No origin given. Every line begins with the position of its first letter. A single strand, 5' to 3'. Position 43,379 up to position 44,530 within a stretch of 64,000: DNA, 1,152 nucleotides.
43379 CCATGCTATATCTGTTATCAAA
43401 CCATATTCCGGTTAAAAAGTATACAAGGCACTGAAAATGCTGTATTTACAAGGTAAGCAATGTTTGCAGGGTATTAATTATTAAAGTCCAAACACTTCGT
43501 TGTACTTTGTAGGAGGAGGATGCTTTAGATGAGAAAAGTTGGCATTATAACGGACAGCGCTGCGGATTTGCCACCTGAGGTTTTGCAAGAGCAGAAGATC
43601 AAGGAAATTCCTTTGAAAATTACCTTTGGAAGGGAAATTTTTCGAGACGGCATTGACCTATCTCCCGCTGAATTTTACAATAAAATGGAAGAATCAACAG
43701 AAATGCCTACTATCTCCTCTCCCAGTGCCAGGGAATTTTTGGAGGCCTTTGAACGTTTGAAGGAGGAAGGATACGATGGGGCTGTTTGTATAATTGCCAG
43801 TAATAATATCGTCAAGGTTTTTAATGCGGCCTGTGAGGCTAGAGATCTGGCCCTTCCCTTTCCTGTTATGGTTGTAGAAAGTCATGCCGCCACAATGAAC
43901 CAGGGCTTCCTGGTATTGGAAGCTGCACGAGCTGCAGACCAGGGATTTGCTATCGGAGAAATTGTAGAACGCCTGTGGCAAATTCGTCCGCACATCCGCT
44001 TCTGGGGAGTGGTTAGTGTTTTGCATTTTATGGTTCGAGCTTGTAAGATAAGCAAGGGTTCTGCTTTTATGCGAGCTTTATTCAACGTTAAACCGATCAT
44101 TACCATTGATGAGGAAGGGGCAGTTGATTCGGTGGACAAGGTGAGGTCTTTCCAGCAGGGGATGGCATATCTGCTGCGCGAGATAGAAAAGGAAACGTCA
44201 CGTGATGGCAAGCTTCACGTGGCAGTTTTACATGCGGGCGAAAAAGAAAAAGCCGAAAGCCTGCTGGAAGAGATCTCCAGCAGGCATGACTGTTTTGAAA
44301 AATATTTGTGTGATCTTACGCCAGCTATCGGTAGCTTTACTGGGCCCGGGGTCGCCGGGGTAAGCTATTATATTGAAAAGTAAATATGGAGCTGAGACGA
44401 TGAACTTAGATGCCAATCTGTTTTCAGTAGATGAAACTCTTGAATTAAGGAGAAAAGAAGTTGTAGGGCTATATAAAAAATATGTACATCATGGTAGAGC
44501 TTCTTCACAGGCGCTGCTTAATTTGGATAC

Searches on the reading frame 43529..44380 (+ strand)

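Call 33: search_protein_families(library=pfam, max_evalue=0.00001, proteins=[window:43529-44380:+])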
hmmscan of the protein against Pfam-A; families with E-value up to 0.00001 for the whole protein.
window:43529-44380:+ (284 aa): 1 family
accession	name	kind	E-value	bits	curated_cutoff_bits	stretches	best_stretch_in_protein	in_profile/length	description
PF02645.21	DegV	-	3.7e-71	240.2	27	1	3-282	1-279/280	Uncharacterised protein, DegV family COG1307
